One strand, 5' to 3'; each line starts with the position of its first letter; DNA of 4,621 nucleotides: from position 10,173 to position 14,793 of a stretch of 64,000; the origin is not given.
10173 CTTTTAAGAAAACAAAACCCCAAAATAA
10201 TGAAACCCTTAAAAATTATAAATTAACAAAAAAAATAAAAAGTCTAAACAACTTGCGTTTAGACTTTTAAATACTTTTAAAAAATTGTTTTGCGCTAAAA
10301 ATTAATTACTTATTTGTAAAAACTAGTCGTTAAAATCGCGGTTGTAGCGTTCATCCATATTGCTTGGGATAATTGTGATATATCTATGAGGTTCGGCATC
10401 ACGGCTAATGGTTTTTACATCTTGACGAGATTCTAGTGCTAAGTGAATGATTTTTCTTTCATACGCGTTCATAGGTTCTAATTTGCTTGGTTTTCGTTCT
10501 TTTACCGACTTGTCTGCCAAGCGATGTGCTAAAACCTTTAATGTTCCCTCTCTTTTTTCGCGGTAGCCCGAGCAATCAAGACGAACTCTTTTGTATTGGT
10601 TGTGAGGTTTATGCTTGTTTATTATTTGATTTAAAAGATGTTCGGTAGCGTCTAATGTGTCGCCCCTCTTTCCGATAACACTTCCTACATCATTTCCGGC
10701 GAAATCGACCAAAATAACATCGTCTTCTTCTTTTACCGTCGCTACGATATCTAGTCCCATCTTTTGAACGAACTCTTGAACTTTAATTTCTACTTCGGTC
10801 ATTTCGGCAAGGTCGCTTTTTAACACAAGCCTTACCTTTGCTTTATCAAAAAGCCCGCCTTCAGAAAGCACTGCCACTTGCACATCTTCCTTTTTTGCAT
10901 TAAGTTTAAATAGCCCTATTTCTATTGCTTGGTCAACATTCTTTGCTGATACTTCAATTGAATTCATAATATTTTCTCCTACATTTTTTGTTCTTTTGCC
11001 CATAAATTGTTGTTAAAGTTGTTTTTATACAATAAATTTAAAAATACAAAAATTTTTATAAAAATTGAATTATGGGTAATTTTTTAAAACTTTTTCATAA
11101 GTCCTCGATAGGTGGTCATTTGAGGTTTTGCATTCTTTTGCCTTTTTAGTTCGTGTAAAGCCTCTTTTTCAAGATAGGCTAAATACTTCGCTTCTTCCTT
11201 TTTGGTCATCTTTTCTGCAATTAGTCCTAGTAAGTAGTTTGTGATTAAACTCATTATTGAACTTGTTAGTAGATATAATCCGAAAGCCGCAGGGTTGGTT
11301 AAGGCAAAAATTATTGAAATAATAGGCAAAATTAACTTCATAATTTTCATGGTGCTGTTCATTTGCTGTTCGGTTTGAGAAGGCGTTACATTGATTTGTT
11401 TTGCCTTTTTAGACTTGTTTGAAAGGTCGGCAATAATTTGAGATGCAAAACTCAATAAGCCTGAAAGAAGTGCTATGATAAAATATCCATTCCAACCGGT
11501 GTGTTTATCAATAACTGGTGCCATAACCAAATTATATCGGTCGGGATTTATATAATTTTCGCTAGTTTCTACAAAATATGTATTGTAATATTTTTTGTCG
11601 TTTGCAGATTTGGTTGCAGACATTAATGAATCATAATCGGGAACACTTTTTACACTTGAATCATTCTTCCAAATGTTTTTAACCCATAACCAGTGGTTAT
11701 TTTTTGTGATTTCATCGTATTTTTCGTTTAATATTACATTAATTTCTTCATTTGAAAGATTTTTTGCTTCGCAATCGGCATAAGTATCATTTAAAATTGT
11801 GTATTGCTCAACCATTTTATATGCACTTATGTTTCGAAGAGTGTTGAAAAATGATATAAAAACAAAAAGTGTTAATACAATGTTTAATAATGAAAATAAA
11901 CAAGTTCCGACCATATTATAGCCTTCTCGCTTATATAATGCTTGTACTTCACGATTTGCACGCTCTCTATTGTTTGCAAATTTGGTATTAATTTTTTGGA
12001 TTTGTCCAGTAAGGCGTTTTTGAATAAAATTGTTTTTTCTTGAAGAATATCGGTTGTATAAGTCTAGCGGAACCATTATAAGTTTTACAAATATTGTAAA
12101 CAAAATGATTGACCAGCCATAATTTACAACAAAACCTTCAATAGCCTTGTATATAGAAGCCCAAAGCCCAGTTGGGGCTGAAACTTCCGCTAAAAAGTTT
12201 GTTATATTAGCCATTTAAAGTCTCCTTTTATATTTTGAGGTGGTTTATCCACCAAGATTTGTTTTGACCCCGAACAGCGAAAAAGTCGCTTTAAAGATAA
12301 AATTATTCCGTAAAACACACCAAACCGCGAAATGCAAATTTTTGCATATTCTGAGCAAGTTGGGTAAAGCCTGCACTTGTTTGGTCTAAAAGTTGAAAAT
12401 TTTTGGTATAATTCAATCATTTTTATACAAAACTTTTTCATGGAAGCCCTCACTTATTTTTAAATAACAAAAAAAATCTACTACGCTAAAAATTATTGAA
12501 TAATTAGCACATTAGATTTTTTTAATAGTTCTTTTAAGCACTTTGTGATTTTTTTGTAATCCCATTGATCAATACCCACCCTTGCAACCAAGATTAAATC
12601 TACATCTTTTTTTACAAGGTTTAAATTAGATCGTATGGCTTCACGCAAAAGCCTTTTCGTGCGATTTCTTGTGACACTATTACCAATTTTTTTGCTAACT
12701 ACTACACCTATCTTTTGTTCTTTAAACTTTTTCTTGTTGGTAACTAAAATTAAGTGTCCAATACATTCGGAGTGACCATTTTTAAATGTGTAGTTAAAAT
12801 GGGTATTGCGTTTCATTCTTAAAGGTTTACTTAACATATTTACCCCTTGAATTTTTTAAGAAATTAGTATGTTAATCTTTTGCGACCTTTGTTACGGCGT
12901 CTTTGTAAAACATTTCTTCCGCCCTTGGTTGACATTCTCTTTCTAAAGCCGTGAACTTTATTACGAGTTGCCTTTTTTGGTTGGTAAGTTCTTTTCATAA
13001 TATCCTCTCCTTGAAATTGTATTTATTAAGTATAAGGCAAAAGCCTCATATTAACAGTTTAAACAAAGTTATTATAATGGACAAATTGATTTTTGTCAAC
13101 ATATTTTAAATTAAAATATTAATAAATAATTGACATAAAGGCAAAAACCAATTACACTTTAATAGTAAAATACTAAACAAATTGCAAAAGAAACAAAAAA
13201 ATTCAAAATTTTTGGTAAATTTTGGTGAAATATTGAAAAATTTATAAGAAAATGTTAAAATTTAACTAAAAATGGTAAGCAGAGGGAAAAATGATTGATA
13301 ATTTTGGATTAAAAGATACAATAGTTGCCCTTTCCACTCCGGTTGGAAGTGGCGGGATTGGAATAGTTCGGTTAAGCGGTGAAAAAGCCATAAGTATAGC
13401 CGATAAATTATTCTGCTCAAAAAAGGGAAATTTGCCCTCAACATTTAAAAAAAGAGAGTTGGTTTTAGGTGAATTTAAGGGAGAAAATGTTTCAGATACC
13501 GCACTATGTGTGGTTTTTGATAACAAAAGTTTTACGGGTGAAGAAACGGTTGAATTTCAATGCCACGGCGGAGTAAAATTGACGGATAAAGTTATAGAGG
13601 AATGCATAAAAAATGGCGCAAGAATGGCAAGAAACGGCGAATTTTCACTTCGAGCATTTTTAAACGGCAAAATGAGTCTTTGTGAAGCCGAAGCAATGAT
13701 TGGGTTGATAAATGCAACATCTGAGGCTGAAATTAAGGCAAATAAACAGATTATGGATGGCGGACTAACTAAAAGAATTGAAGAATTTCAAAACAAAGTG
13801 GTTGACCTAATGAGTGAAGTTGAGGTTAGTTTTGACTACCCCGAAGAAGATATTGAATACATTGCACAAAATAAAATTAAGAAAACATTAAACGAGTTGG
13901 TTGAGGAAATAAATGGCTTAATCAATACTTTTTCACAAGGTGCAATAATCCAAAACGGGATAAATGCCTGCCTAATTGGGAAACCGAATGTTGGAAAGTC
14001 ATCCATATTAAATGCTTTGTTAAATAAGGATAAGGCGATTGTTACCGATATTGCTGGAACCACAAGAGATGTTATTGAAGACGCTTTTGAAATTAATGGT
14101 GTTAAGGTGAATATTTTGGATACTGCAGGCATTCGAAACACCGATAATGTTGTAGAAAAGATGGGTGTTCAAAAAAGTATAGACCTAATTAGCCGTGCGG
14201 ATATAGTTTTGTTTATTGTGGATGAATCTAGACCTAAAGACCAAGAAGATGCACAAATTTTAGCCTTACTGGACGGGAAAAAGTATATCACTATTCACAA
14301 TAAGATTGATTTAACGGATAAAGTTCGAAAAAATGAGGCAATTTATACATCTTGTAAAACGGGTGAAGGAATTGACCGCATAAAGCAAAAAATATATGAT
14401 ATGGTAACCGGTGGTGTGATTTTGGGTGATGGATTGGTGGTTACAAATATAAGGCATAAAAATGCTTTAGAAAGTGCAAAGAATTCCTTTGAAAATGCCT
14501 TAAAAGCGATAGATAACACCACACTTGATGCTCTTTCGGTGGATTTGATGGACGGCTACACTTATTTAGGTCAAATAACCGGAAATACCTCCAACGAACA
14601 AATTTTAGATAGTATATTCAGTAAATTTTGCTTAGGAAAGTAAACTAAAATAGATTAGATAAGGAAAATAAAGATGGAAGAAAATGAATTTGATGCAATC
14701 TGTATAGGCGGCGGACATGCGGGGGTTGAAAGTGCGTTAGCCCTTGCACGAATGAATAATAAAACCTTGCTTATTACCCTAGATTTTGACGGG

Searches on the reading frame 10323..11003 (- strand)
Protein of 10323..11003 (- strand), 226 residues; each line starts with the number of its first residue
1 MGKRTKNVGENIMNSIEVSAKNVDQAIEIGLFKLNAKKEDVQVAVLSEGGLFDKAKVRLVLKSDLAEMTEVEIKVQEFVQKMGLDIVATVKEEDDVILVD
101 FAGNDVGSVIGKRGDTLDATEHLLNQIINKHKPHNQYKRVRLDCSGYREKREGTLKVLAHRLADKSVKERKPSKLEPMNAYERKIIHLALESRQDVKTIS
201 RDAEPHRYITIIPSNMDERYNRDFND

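Call 6: search_protein_families(library=pfam, proteins=[window:10323-11003:-])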
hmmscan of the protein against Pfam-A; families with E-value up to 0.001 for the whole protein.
window:10323-11003:- (226 aa): 3 families
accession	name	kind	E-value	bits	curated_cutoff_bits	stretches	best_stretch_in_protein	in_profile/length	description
PF01424.28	R3H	-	2.5e-16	59.9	26.8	1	154-213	2-60/60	R3H domain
PF13083.13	KH_KhpA-B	-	1.7e-11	44.3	32.1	1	72-132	5-66/73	KhpA/KhpB, KH domain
PF14804.11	Jag_N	-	6.8e-06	26.8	25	1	18-49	1-32/50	Jag N-terminus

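Call 7: find_encoding_contigs(protein=window:10323-11003:-, flank=10000, max_places=6)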
Protein window:10323-11003:- (226 aa): 4 contigs read that carry it; 4 places shown.
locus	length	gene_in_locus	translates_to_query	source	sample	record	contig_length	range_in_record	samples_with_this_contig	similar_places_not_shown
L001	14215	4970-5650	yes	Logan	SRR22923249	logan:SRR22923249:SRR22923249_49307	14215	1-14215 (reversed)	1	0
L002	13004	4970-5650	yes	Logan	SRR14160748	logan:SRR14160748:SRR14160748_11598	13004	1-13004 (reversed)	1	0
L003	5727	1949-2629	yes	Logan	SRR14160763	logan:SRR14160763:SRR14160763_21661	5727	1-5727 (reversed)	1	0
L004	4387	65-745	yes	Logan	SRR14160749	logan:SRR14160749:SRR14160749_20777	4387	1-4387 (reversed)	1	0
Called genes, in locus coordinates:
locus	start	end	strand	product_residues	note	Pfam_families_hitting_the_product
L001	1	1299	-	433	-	?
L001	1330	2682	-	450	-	PF10396:TrmE_N, PF12631:MnmE_helical, PF01926:MMR_HSR1, PF02421:FeoB_N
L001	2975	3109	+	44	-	PF00468:Ribosomal_L34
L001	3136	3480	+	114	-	PF00825:Ribonuclease_P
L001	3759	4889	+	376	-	PF02096:60KD_IMP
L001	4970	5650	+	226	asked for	PF14804:Jag_N (weak), PF13083:KH_KhpA-B, PF01424:R3H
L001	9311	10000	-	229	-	-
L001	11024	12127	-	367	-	PF00712:DNA_pol3_beta, PF02767:DNA_pol3_beta_2, PF02768:DNA_pol3_beta_3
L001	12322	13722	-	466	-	PF00308:Bac_DnaA, PF00004:AAA, PF01695:IstB_IS21 (weak), PF08299:Bac_DnaA_C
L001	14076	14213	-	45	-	?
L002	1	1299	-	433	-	?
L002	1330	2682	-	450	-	PF10396:TrmE_N, PF12631:MnmE_helical, PF01926:MMR_HSR1, PF02421:FeoB_N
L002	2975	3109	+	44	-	PF00468:Ribosomal_L34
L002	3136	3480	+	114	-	PF00825:Ribonuclease_P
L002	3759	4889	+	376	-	PF02096:60KD_IMP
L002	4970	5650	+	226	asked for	PF14804:Jag_N (weak), PF13083:KH_KhpA-B, PF01424:R3H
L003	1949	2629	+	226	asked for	PF14804:Jag_N (weak), PF13083:KH_KhpA-B, PF01424:R3H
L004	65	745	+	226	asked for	PF14804:Jag_N (weak), PF13083:KH_KhpA-B, PF01424:R3H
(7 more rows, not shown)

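Call 11: find_homologous_proteins(query=window:10323-11003:-, max_evalue=1e-10)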
Query window:10323-11003:- (226 aa): 1010 proteins with E <= 1e-10 among 1188 candidates; the best 120 are listed.
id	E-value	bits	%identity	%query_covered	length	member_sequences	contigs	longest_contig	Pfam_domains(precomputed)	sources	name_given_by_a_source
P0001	5.7e-139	479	99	100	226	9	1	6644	PF01424.29,PF14804.12,PF13083.14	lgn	-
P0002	5.6e-124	430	93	95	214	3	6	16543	PF01424.29,PF14804.12,PF13083.14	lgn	-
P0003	6.9e-103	361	75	95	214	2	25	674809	PF01424.29,PF14804.12,PF13083.14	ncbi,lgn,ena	-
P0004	2.1e-102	359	75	95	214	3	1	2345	PF01424.29,PF14804.12,PF13083.14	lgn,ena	-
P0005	3.8e-101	355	74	95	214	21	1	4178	PF01424.29,PF14804.12,PF13083.14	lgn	-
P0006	1.3e-90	321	71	95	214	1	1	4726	PF01424.29,PF13083.14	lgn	-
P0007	3.5e-90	319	68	95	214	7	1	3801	PF01424.29,PF14804.12,PF13083.14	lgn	-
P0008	5.4e-84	299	70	90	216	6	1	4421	PF01424.29,PF14804.12,PF13083.14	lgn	-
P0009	6.6e-83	296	67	90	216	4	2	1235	PF01424.29,PF14804.12,PF13083.14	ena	-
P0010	1.1e-82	295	66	95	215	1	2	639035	PF01424.29,PF14804.12,PF13083.14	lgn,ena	-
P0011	1.5e-82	294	65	95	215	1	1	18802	PF01424.29,PF14804.12,PF13083.14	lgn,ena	-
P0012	4.8e-82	293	67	90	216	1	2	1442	PF01424.29,PF14804.12,PF13083.14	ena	-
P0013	3.0e-81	290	65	95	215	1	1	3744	PF01424.29,PF14804.12,PF13083.14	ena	-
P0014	3.3e-81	290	65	95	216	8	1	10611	PF01424.29,PF14804.12,PF13083.14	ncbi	-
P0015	4.8e-81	289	64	95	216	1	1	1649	PF01424.29,PF14804.12,PF13083.14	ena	-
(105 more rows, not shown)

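Call 12: find_encoding_contigs(protein=P0002, flank=10000, max_places=3)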
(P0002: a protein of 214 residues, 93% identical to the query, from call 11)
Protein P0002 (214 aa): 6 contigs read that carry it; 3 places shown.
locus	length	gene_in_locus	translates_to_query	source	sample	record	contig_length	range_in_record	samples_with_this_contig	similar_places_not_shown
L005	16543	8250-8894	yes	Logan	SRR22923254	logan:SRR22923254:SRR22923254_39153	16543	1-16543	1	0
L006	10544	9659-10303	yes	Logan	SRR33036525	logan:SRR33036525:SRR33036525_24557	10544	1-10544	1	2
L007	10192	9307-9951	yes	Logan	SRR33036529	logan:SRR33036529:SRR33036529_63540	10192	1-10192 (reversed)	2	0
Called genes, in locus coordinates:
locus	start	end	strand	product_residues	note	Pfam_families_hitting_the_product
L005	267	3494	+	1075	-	PF00005:ABC_tran, PF02463:SMC_N, PF02687:FtsX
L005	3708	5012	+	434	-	PF13304:AAA_21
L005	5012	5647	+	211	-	PF13707:RloB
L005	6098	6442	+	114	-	PF00825:Ribonuclease_P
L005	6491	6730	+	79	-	PF01809:YidD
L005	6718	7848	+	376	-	PF02096:60KD_IMP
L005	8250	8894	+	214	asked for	PF14804:Jag_N (weak), PF13083:KH_KhpA-B, PF01424:R3H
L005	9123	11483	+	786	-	PF13306:LRR_5 (weak)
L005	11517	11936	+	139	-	-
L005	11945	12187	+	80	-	-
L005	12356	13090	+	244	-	PF13302:Acetyltransf_3, PF00583:Acetyltransf_1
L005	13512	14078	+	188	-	-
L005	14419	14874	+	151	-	-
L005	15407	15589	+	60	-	PF01165:Ribosomal_S21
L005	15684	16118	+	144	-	-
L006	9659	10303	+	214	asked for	PF14804:Jag_N (weak), PF13083:KH_KhpA-B, PF01424:R3H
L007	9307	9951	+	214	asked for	PF14804:Jag_N (weak), PF13083:KH_KhpA-B, PF01424:R3H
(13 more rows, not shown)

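Call 13: find_encoding_contigs(protein=P0003, flank=10000, max_places=3)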
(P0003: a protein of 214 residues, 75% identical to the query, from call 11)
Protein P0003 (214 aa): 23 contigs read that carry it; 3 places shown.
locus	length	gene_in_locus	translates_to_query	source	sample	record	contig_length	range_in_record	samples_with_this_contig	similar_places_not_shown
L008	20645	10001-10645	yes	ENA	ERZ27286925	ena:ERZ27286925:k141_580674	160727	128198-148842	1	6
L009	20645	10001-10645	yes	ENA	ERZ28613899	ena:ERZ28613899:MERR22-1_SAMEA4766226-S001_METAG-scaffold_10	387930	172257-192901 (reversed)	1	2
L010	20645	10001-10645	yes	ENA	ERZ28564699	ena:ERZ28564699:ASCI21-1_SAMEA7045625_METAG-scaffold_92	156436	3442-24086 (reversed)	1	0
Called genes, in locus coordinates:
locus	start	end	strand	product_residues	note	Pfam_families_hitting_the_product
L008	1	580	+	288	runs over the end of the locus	-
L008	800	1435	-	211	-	PF00436:SSB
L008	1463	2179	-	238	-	PF01522:Polysacc_deac_1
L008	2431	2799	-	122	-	-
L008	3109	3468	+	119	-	-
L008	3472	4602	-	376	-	-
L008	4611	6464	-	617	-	PF01134:GIDA, PF07992:Pyr_redox_2 (weak), PF12831:FAD_oxidored (faint), PF21680:GIDA_C_1st, PF13932:SAM_GIDA_C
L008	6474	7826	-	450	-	PF10396:TrmE_N, PF12631:MnmE_helical, PF01926:MMR_HSR1, PF02421:FeoB_N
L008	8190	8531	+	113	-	PF00825:Ribonuclease_P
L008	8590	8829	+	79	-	PF01809:YidD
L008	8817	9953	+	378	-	PF02096:60KD_IMP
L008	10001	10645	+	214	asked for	PF14804:Jag_N (weak), PF13083:KH_KhpA-B, PF01424:R3H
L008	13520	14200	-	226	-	-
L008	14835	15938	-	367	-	PF00712:DNA_pol3_beta, PF02767:DNA_pol3_beta_2, PF02768:DNA_pol3_beta_3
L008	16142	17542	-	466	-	PF11638:DnaA_N (weak), PF00308:Bac_DnaA, PF00004:AAA, PF08299:Bac_DnaA_C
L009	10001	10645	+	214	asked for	PF14804:Jag_N (weak), PF13083:KH_KhpA-B, PF01424:R3H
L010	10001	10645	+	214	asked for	PF14804:Jag_N (weak), PF13083:KH_KhpA-B, PF01424:R3H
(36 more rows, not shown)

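Call 14: find_encoding_contigs(protein=P0010, flank=10000, max_places=2)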
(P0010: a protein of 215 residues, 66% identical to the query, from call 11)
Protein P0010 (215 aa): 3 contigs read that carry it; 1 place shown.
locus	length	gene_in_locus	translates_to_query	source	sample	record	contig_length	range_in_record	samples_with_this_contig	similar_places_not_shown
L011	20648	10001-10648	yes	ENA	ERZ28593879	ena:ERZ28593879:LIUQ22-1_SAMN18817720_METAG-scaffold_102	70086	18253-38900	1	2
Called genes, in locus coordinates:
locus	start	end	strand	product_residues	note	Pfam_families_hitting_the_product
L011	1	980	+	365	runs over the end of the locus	PF01926:MMR_HSR1, PF02421:FeoB_N, PF06071:YchF-GTPase_C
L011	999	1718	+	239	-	PF20260:PUA_4, PF04452:Methyltrans_RNA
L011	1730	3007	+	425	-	PF00919:UPF0004, PF04055:Radical_SAM, PF01938:TRAM (weak)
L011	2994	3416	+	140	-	PF11969:DcpS_C, PF01230:HIT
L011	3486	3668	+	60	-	PF01165:Ribosomal_S21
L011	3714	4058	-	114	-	-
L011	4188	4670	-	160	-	-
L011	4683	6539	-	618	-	PF01134:GIDA, PF01266:DAO (faint), PF07992:Pyr_redox_2 (weak), PF12831:FAD_oxidored (weak), PF13738:Pyr_redox_3 (faint), PF21680:GIDA_C_1st, PF13932:SAM_GIDA_C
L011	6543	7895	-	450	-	PF10396:TrmE_N, PF12631:MnmE_helical, PF01926:MMR_HSR1, PF02421:FeoB_N, PF00350:Dynamin_N (faint)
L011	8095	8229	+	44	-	PF00468:Ribosomal_L34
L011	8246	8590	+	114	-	PF00825:Ribonuclease_P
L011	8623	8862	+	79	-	PF01809:YidD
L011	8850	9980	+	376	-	PF02096:60KD_IMP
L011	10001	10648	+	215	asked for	PF14804:Jag_N (weak), PF13083:KH_KhpA-B, PF01424:R3H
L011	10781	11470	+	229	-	-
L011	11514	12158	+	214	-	-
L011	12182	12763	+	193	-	-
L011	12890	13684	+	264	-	PF00583:Acetyltransf_1, PF13673:Acetyltransf_10 (faint), PF08445:FR47 (weak), PF13508:Acetyltransf_7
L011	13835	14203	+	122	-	-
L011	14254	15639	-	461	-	PF01336:tRNA_anti-codon, PF00152:tRNA-synt_2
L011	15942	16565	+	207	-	-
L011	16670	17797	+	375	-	PF22020:RlmL_1st, PF01170:UPF0020, PF05175:MTS (faint), PF13847:Methyltransf_31 (faint)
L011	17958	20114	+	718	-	PF01381:HTH_3, PF12844:HTH_19, PF13443:HTH_26 (weak), PF02086:MethyltransfD12, PF03602:Cons_hypoth95 (faint), PF02086:MethyltransfD12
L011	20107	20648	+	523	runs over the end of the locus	PF09491:RE_AlwI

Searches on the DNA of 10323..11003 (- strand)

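Call 19: search_rna_families(source=L009, start=10600, end=15200, threshold=evalue, max_evalue=10)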
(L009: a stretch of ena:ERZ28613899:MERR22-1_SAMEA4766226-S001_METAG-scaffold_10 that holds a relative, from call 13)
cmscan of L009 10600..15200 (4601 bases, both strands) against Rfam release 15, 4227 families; matches with E-value up to 10: 11.
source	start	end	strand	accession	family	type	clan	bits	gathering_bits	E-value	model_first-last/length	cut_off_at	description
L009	14468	14548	-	RF00338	snoR53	Gene; snRNA; snoRNA; CD-box;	CL00080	24.7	70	5.2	1-91/91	no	Small nucleolar RNA snR53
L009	11617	11693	-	RF03348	mir-667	Gene; miRNA;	-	22.5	70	1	1-92/92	no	mir-667 microRNA precursor family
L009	12334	12392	+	RF01810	pntA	Gene; sRNA;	-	21.2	54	7.5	1-62/62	no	pntA sRNA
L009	10768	10860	-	RF04056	mir-982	Gene; miRNA;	-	20.9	70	3.6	1-89/89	no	mir-982 microRNA precursor family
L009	11605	11705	+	RF03458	mir-766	Gene; miRNA;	-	20.6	110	0.45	1-108/108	no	mir-766 microRNA precursor family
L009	11619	11694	+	RF04287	mir-9195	Gene; miRNA;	-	19.7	90.5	2.7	1-87/87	no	mir-9195 microRNA precursor family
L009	10653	10749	-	RF01220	snoR104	Gene; snRNA; snoRNA; HACA-box;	-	18.8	40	9.6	1-118/118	no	Small nucleolar RNA snoR104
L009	10748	10767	+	RF01114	TMV_UPD-PK1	Cis-reg;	-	18.2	33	5.6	1-22/22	no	Pseudoknot of upstream pseudoknot domain (UPD) of the 3'UTR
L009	10708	10770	+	RF01729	Termite-flg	Cis-reg;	-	18.1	40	9.1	1-106/106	no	Termite-flg RNA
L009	10643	10695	+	RF02399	NsiR1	Gene; sRNA;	-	17.1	39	7.2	1-60/60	no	Nitrogen stress-induced RNA 1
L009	11062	11096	+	RF02975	DUF3800-XI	Gene; sRNA;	-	16.2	37.8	3.1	1-48/48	no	DUF3800-XI RNA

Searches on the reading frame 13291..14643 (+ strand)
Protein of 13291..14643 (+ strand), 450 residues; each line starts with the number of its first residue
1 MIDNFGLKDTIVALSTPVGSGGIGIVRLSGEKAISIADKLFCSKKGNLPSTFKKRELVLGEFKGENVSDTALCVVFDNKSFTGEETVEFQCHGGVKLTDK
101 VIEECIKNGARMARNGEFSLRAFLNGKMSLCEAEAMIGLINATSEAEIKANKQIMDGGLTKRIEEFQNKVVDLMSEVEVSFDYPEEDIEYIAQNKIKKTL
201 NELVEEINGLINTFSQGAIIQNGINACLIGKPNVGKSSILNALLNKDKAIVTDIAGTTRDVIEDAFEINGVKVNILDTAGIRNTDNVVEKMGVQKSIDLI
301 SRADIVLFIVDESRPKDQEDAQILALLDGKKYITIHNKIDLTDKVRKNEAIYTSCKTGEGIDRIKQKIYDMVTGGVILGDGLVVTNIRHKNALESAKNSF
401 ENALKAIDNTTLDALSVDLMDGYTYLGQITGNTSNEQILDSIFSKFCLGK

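Call 6: search_protein_families(library=pfam, proteins=[window:13291-14643:+])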
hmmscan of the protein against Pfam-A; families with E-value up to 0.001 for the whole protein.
window:13291-14643:+ (450 aa): 7 families
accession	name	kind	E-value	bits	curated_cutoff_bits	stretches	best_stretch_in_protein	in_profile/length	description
PF12631.12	MnmE_helical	-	2.2e-52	178.7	40.1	1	130-447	1-211/211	MnmE helical domain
PF10396.14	TrmE_N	-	1.8e-36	125.3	29.8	1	10-127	1-117/117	GTP-binding protein TrmE N-terminus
PF01926.29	MMR_HSR1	-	5.9e-26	91.2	21.9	1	226-338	2-113/113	50S ribosome-binding GTPase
PF02421.24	FeoB_N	-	6.5e-10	39.2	27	1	225-342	2-118/156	Ferrous iron transport protein B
PF04548.22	AIG1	-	8.5e-05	22.4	27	1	227-325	4-105/212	AIG1 family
PF00350.29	Dynamin_N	-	0.00018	22.1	27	0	228-261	3-35/168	Dynamin family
PF08477.19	Roc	-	0.00094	19.8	27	0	227-289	3-74/119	Ras of Complex, Roc, domain of DAPkinase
